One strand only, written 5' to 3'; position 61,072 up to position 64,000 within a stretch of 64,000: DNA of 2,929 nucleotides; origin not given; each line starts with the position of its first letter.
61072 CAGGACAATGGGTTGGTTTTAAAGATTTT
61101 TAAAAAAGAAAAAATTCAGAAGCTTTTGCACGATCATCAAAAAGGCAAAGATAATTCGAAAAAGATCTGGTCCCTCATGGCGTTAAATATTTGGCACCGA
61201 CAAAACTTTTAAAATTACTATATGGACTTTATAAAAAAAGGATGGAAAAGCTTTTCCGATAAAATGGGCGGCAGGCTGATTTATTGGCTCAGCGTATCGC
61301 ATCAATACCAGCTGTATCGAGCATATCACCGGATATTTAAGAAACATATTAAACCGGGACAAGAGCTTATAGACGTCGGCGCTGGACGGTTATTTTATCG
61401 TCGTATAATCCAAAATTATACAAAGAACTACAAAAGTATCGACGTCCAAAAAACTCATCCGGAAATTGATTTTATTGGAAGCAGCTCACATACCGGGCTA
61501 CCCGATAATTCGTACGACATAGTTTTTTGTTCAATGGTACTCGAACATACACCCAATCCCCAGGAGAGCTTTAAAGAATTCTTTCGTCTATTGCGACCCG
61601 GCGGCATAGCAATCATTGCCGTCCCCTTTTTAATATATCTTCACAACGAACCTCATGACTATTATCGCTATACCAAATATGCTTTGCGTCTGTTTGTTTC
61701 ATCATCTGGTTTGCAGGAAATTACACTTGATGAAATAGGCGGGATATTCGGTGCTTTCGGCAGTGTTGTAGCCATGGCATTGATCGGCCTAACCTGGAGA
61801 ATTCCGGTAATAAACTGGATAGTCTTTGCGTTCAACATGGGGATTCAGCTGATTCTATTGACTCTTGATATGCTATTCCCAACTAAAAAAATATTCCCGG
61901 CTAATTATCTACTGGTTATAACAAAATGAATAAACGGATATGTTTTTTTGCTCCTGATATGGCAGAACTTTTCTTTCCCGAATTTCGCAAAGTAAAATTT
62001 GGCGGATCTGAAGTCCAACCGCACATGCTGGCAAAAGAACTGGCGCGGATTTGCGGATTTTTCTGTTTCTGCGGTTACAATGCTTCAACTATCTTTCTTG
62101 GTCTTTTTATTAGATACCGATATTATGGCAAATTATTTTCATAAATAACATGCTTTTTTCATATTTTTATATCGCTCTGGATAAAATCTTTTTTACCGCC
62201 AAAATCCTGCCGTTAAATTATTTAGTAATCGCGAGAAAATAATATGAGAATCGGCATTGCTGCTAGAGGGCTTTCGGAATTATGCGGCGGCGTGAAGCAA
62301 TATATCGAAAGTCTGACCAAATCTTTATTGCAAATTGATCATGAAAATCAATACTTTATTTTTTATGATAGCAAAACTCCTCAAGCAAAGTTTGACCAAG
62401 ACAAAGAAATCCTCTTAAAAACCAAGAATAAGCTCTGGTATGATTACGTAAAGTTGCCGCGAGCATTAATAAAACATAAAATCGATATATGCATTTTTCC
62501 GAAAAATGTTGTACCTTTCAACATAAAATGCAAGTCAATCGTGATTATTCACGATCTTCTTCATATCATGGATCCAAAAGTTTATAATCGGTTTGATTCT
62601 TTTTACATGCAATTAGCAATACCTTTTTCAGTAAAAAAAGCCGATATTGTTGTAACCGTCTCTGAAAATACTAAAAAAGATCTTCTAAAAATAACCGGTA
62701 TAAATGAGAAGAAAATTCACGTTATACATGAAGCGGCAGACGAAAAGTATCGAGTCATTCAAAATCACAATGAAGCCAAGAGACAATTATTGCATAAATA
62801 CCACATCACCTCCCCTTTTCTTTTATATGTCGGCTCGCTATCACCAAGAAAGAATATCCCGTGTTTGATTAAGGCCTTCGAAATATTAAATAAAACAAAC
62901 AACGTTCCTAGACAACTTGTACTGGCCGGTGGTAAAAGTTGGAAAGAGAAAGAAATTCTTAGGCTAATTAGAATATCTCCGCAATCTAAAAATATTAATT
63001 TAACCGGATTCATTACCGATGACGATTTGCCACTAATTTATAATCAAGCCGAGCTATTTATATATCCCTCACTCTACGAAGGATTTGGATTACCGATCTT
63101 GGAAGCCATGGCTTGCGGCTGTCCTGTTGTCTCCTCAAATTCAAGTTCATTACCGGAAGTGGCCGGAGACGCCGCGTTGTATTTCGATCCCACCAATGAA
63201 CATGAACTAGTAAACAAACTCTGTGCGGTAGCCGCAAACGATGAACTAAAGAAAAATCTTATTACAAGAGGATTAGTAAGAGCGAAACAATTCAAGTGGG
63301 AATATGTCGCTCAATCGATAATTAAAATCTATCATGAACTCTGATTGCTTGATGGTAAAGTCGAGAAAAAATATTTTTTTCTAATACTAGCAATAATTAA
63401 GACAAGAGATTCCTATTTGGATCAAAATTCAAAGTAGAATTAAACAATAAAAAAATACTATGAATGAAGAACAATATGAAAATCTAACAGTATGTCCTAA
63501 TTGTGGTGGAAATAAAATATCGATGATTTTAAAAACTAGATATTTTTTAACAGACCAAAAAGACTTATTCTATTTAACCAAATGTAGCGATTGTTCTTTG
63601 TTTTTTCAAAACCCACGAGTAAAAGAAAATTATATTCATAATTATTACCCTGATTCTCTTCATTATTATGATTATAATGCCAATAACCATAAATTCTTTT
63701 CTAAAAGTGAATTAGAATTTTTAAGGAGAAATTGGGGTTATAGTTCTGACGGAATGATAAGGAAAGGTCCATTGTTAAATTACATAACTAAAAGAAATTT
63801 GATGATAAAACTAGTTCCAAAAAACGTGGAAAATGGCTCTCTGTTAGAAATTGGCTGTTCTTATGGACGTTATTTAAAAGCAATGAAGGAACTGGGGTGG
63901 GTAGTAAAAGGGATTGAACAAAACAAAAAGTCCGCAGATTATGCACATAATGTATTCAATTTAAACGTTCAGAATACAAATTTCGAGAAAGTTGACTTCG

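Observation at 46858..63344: Candidate protein O-glycosylation system: GT2 polyprenol-P-sugar synthase plus two PMT/ArnT-like GT-C transferases plus dTDP-rhamnose genes, flanking N/T-rich membrane-anchored surface proteins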

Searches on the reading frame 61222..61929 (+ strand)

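Call 6: search_protein_families(library=pfam, proteins=[window:61222-61929:+], max_evalue=0.01)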
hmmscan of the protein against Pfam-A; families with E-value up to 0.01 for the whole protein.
window:61222-61929:+ (235 aa): 7 families
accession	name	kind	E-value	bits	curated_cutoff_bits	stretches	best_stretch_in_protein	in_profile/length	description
PF08241.18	Methyltransf_11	-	5.7e-13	49.8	21.2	1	68-132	19-95/95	Methyltransferase domain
PF13489.12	Methyltransf_23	-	1.2e-11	45.1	27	1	28-150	6-134/164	Methyltransferase domain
PF08242.18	Methyltransf_12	-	5e-08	34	30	1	80-129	49-97/98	Methyltransferase domain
PF13847.12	Methyltransf_31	-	1.7e-07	31.4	27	1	90-133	68-110/145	Methyltransferase domain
PF13649.12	Methyltransf_25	-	6.3e-07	30.4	27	1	79-128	45-97/97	Methyltransferase domain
PF01209.24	Ubie_methyltran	-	0.00053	19.8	20.1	1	79-132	97-151/233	ubiE/COQ5 methyltransferase family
PF05148.21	Methyltransf_8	-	0.0054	17.1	27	1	47-133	74-157/219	Hypothetical methyltransferase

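Call 81: search_protein_families(library=ncbifam, proteins=[window:61222-61929:+], max_evalue=0.00001)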
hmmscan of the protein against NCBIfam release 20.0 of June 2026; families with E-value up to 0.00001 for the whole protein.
window:61222-61929:+ (235 aa): 1 family
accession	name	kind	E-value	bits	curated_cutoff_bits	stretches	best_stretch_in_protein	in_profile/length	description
NF045667.1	MTase_DVU1556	equivalog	3.8e-07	29.8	155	1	43-132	20-119/213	DVU_1556 family methyltransferase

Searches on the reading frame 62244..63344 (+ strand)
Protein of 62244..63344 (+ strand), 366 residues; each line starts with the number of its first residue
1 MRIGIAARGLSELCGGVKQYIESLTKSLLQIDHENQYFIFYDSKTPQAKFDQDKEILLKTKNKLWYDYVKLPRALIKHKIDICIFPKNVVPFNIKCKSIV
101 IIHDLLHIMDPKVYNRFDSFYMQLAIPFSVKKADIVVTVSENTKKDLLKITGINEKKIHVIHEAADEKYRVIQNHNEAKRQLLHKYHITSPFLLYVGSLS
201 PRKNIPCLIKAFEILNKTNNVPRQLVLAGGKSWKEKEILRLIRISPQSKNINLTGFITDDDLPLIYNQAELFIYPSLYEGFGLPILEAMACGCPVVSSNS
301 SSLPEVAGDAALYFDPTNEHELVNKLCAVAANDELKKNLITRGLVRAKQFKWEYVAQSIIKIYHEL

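Call 6: search_protein_families(library=pfam, proteins=[window:62244-63344:+], max_evalue=0.01)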
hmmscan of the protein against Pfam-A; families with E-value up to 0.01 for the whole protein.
window:62244-63344:+ (366 aa): 5 families
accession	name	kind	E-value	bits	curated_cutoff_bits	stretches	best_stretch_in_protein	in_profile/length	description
PF00534.26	Glycos_transf_1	-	4.8e-36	124.3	26.4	1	189-343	14-169/172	Glycosyl transferases group 1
PF13692.12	Glyco_trans_1_4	-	4.9e-30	105.1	27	1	191-331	2-141/142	Glycosyl transferases group 1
PF13439.12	Glyco_transf_4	-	2.5e-11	44.3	28.5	1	15-166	2-167/170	Glycosyltransferase Family 4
PF20706.3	GT4-conflict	-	6.1e-11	42.4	26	1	131-306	145-319/385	Family 4 Glycosyltransferase in conflict systems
PF13524.12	Glyco_trans_1_2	-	6.4e-10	39.6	25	1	224-359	16-142/144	Glycosyl transferase-like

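Call 81: search_protein_families(library=ncbifam, proteins=[window:62244-63344:+], max_evalue=0.00001)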
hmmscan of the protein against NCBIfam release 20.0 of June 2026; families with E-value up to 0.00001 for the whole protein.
window:62244-63344:+ (366 aa): 34 families (the best 25 are shown)
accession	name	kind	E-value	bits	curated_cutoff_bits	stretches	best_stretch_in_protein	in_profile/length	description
TIGR04047.1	MSMEG_0565_glyc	hypoth_equivalog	8.3e-33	114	259.85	1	116-365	122-373/373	MSMEG_0565 family glycosyltransferase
TIGR02149.1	glgA_Coryne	subfamily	4.8e-29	101.7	302.4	1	129-365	141-389/391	glycogen synthase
TIGR03999.1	thiol_BshA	equivalog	3.7e-24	85.3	273.7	1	122-365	134-372/375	N-acetyl-alpha-D-glucosaminyl L-malate synthase BshA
NF038295.1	EPS_HpsP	equivalog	2.5e-23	82.7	550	1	174-366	189-387/388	hormogonium polysaccharide biosynthesis glycosyltransferase HpsP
NF050063.1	ProtGlycPglJ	equivalog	5.3e-23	81.8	500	1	115-361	127-361/363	N-acetylgalactosamine-N,N'-diacetylbacillosaminyl-diphospho-undecaprenol 4-alpha-N-acetylgalactosaminyltransferase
TIGR04157.1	glyco_rSAM_CFB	subfamily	1.1e-22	80.6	400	1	130-311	167-343/406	TIGR04157 family glycosyltransferase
TIGR03449.1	mycothiol_MshA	equivalog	3.8e-20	72.2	462.5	1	130-365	162-402/406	D-inositol-3-phosphate glycosyltransferase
TIGR03088.1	stp2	hypoth_equivalog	9e-18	64.4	409.05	1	114-365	122-372/374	TIGR03088 family PEP-CTERM/XrtA system glycosyltransferase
TIGR04063.1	stp3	hypoth_equivalog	2e-16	59.9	442.05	1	130-366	155-395/397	TIGR04063 family PEP-CTERM/XrtA system glycosyltransferase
NF053787.1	GlcN_PG_synth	equivalog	2.3e-16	59.6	480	1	134-366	145-359/361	N-acetylglucosaminyl phosphatidylglycerol synthase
NF047684.1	TeichurnBiosyTuaC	equivalog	1.2e-15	57.3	550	1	106-364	139-387/391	teichuronic acid biosynthesis protein TuaC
NF041876.1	EPS_EpsE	equivalog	1.5e-14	54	400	1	193-352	217-382/389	exopolysaccharide biosynthesis GT4 family glycosyltransferase EpsE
NF038298.1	EPS_HpsO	equivalog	1.8e-14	53.3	575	1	128-366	142-387/388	hormogonium polysaccharide biosynthesis glycosyltransferase HpsO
NF053513.1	Gtran_IagA_BgsA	equivalog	4.3e-14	52.3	460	1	129-365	102-330/333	LTA glycolipid anchor biosynthesis glycosyltransferase, IagA/BgsA family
NF041010.1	glycosy_Agl16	equivalog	9.3e-14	51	575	1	129-366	130-351/352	glycosylation protein Agl16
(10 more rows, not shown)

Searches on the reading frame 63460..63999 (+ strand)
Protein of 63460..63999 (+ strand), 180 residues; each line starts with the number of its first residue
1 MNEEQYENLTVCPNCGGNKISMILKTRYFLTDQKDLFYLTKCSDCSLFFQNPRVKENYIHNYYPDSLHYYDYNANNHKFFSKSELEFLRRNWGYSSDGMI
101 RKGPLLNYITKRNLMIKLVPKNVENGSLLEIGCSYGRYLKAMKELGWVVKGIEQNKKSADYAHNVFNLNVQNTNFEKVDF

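Call 104: search_protein_families(library=pfam, proteins=[window:63460-63999:+], max_evalue=0.01)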
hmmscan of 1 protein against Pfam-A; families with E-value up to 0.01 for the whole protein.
window:63460-63999:+ (180 aa): 1 family
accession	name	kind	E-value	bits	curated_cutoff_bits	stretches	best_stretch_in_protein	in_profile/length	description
PF13489.12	Methyltransf_23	-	6.7e-05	23.1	27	1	116-174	14-69/164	Methyltransferase domain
